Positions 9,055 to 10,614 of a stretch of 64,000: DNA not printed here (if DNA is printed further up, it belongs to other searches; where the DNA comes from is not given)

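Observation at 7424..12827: ATPase-less sugar-type ABC importer clustered with a nucleoside-hydrolase-like gene and methylthioribose kinase: possible thio-sugar/nucleoside sulfur-salvage module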

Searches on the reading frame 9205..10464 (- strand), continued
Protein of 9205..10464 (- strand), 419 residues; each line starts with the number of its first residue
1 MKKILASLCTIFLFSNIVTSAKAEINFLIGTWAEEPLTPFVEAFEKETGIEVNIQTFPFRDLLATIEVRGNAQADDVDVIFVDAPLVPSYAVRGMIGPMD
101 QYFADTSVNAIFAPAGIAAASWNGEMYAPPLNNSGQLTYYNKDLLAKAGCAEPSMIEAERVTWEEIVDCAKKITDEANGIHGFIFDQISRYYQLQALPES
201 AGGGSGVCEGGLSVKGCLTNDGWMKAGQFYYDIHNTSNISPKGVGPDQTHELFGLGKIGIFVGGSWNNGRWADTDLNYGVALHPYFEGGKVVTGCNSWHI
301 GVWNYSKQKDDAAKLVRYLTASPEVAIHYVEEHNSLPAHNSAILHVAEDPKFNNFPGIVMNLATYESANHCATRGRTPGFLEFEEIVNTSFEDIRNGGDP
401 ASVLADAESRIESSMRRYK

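Call 31: search_solved_structures(query=window:9205-10464:-, max_evalue=0.00001)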
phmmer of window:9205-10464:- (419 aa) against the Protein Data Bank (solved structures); distinct sequences matched with E-value up to 0.00001: 442 (the best 60 are shown).
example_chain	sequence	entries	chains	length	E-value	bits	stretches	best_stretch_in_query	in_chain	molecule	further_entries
5ci5_A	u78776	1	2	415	1.8e-23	86.2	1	35-389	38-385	Extracellular solute-binding protein family 1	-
5ysb_A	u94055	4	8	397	5.7e-19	71.3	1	35-413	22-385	Lin1841 protein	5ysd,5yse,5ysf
7nbz_A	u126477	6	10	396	3.7e-17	65.4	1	68-416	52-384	Sulfoquinovosyl binding protein | Sulfoquinovosyl glycerol-binding protein SmoF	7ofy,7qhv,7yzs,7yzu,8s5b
1eu8_A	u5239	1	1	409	6.6e-15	58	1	68-320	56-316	TREHALOSE/MALTOSE BINDING PROTEIN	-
5f7v_A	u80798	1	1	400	1.5e-14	56.8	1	36-415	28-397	Lmo0181 protein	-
4qrz_A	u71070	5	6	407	3.9e-14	55.4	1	41-322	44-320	ABC-TYPE SUGAR TRANSPORTER | ABC transporter, substrate binding protein (Sugar)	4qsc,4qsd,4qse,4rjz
6dtq_A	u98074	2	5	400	1.6e-13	53.4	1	110-327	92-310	maltose-binding protein MalE3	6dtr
6rjy_A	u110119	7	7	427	2.1e-13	53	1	123-351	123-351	Arabino-oligosaccharids-binding protein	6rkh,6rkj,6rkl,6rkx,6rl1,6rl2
8jbg_B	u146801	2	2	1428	2.3e-13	52.9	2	39-302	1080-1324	Neuromedin-K receptor (NK3R-pFastbac1) | NK3R-pFastbac1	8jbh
9vus_A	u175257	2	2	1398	3e-13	52.5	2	40-309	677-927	Soluble cytochrome b562,2-oxoglutarate receptor 1,Soluble cytochrome b562,2-oxoglutarate r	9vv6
4rya_A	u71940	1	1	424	5.5e-13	51.6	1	46-324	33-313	ABC transporter substrate binding protein (Sorbitol)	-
4r9f_A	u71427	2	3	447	6.8e-12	48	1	80-415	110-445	MBP1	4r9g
2gh9_A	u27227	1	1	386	8.8e-11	44.4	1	41-356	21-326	maltose/maltodextrin-binding protein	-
6dts_A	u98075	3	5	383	1.1e-10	44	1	39-290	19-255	maltose-binding protein MalE2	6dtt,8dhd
2fnc_A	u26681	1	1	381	1.1e-10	44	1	39-290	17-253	maltose ABC transporter, periplasmic maltose-binding protein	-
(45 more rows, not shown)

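Call 33: find_related_loci(query=A1, collection=genome_contigs, flank=10000)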
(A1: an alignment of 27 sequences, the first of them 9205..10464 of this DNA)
Query A1 (419 aa) in genome_contigs; peptide patterns used: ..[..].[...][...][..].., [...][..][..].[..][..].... (x = any residue, [..] = any of these).
138 stretches matched a pattern; 93 encode a relative of the query (tblastn E <= 1e-3); the best 80 are kept; 80 distinct loci.
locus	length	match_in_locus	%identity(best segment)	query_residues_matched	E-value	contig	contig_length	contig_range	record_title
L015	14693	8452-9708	100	1-419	0e+0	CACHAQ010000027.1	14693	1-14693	uncultured Alphaproteobacteria bacterium isolate AG-426-J10 genome assembly, contig: AG-426-J10_NODE_27, whole genome sh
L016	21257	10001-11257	100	1-419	0e+0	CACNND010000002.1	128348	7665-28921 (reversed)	MAG: uncultured Alphaproteobacteria bacterium isolate AG-893-G20 genome assembly, contig: AG-893-G20_NODE_2, whole genom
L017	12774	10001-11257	100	1-419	0e+0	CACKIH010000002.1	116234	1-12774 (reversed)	uncultured Alphaproteobacteria bacterium isolate AG-453-N02 genome assembly, contig: AG-453-N02_NODE_2, whole genome sho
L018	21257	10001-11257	100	1-419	0e+0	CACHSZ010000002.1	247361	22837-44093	uncultured Alphaproteobacteria bacterium isolate AG-912-F03 genome assembly, contig: AG-912-F03_NODE_2, whole genome sho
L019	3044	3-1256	99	2-419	0e+0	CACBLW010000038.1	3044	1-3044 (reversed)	uncultured Alphaproteobacteria bacterium isolate AG-899-M17 genome assembly, contig: AG-899-M17_NODE_38, whole genome sh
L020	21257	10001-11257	99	1-419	0e+0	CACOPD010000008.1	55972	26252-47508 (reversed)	MAG: uncultured Alphaproteobacteria bacterium isolate AH-324-F15 genome assembly, contig: AH-324-F15_NODE_8, whole genom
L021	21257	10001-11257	99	1-419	0e+0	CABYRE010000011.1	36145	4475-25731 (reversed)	MAG: uncultured Alphaproteobacteria bacterium isolate AG-333-K22 genome assembly, contig: AG-333-K22_NODE_11, whole geno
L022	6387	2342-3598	99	1-419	0e+0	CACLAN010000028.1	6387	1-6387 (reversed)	uncultured Alphaproteobacteria bacterium isolate AG-461-D09 genome assembly, contig: AG-461-D09_NODE_28, whole genome sh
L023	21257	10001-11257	100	1-419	0e+0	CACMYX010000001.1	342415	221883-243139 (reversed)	MAG: uncultured Alphaproteobacteria bacterium isolate AG-892-I02 genome assembly, contig: AG-892-I02_NODE_1, whole genom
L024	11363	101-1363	80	1-419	0e+0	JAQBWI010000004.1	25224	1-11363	MAG: Proteobacteria bacterium isolate casp150-mb.224 NODE_5211_length_25224_cov_0.083303, whole genome shotgun sequence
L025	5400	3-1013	83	83-419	0e+0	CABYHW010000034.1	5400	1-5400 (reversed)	MAG: uncultured Alphaproteobacteria bacterium isolate AG-894-D03 genome assembly, contig: AG-894-D03_NODE_34, whole geno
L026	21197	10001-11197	67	21-419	1e-177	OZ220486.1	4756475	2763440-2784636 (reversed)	MAG: Paracoccaceae bacterium isolate 33ed5a6f-aecc-422c-bc57-cca9576b36f1 genome assembly, chromosome: 1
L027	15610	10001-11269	61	1-419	2e-171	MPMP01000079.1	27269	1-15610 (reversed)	MAG: Albidovulum sp. bin36 NODE_2530_length_27269_cov_16.2382_ID_5059, whole genome shotgun sequence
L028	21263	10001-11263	80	1-419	0e+0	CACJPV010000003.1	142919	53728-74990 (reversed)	MAG: uncultured Alphaproteobacteria bacterium isolate AG-447-L18 genome assembly, contig: AG-447-L18_NODE_3, whole genom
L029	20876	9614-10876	49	1-419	6e-133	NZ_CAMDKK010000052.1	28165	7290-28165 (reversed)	MAG: Limnohabitans sp. Rim8 isolate MsH-30apr19-19 MsH-30apr19-C2766, whole genome shotgun sequence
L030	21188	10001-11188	69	24-419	2e-148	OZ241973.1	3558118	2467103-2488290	MAG: Rhizobiaceae bacterium isolate 4152e7ab-d8c2-4a4a-8e87-156901d7600a genome assembly, chromosome: 1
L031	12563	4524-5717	44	21-419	3e-106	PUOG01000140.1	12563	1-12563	MAG: Spirochaetaceae bacterium isolate B1Sed10_148R1 B1-Sed10-C6556, whole genome shotgun sequence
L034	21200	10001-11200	41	20-418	5e-99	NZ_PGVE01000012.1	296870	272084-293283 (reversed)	Neobacillus cucumis strain V32-6 contig_13, whole genome shotgun sequence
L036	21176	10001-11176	38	29-419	9e-95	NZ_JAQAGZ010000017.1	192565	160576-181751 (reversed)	Paenibacillus gyeongsangnamensis strain dW9 contig17, whole genome shotgun sequence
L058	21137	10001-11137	40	44-418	3e-84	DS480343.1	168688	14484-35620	Clostridium leptum DSM 753 Scfld_02_12 genomic scaffold, whole genome shotgun sequence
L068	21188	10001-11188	39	8-417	2e-75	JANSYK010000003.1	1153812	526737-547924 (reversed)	MAG: Alphaproteobacteria bacterium isolate bin.49 k141_691315_length_1153812_cov_122.7182, whole genome shotgun sequence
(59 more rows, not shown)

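Call 37: search_protein_families(library=pfam, proteins=[L029:12698-13699:+, L029:15708-16604:+, L034:13118-14071:+, L029:16608-18077:+, L029:8033-9253:-, L036:8704-9804:+, L058:11216-12214:+, L031:7578-8546:+, L068:8868-9896:+, L068:13260-14654:+], max_evalue=0.00001)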
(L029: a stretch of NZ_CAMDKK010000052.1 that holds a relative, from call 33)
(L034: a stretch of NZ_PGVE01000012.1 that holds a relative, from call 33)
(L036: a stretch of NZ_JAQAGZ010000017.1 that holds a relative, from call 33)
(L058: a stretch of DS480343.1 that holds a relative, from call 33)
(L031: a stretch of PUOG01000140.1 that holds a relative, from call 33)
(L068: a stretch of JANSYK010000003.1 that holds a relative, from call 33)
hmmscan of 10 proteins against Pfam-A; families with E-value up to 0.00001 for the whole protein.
L029:12698-13699:+ (333 aa): 4 families
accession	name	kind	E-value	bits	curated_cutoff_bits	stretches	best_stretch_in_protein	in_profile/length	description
PF13377.12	Peripla_BP_3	-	8.2e-31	107.8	26.5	1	172-333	3-167/167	Periplasmic binding protein-like domain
PF00532.27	Peripla_BP_1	-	2.5e-30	106.3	22.2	1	61-325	1-275/281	Periplasmic binding proteins and sugar binding domain of LacI family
PF13407.12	Peripla_BP_4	-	5.8e-20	72.4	35.1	1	64-309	1-252/258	Periplasmic binding protein domain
PF00356.27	LacI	-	4.4e-15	55.6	27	1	5-50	1-46/46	Bacterial regulatory proteins, lacI family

L029:15708-16604:+ (298 aa): 1 family
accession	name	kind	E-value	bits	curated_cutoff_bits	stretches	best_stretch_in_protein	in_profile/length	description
PF00294.29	PfkB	-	1.4e-58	199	25.8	1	5-291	3-297/302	pfkB family carbohydrate kinase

L034:13118-14071:+ (317 aa): 2 families
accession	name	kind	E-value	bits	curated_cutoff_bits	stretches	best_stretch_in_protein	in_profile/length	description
PF00294.29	PfkB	-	1.2e-66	225.6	25.8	1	5-298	1-301/302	pfkB family carbohydrate kinase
PF08543.17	Phos_pyr_kin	-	6.1e-06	26.2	27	0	167-277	106-222/246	Phosphomethylpyrimidine kinase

L029:16608-18077:+ (489 aa): 3 families
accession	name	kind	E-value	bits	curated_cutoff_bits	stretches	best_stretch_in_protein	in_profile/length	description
PF00884.28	Sulfatase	-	2.5e-51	175.2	25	1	25-346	1-301/301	Sulfatase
PF16347.10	SGSH_C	-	2.3e-17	64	29.3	1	299-447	6-154/154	N-sulphoglucosamine sulphohydrolase, C-terminal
PF01663.27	Phosphodiest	-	2.4e-13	50.9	23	1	28-292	2-224/342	Type I phosphodiesterase / nucleotide pyrophosphatase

L029:8033-9253:- (406 aa): 3 families
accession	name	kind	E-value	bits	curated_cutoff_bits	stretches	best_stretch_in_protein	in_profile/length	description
PF01494.25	FAD_binding_3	-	1.4e-25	90.7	22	1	28-369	2-344/349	FAD binding domain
PF13450.12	NAD_binding_8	-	2.5e-07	31.3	21.9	1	32-61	1-30/68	NAD(P)-binding Rossmann-like domain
PF01266.30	DAO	-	1.8e-06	28.2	27.9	1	30-63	2-35/353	FAD dependent oxidoreductase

L036:8704-9804:+ (366 aa): 1 family
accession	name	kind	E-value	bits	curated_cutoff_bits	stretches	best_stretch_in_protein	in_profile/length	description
PF01408.29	GFO_IDH_MocA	-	8.5e-24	85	24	1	15-136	1-120/120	Oxidoreductase family, NAD-binding Rossmann fold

L058:11216-12214:+ (332 aa): 1 family
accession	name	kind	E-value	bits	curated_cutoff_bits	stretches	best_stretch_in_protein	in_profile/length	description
PF02733.22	Dak1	-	1e-121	406.1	31.4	1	17-327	1-312/313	Dak1 domain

L031:7578-8546:+ (322 aa): 1 family
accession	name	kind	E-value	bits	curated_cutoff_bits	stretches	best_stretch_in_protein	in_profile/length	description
PF01156.24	IU_nuc_hydro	-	1.5e-64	219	34.2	1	9-308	1-296/297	Inosine-uridine preferring nucleoside hydrolase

L068:8868-9896:+ (342 aa): 1 family
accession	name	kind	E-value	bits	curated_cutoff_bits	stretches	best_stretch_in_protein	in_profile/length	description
PF01156.24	IU_nuc_hydro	-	8.5e-40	137.7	34.2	1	7-286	2-259/297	Inosine-uridine preferring nucleoside hydrolase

L068:13260-14654:+ (464 aa): 2 families
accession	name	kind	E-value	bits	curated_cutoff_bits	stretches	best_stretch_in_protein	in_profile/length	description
PF13229.12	Beta_helix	-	2.2e-24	86.3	25.9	2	147-327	2-148/158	Right handed beta helix region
PF05048.19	NosD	-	1.9e-14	54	23.6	1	239-426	14-172/212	Periplasmic copper-binding protein (NosD)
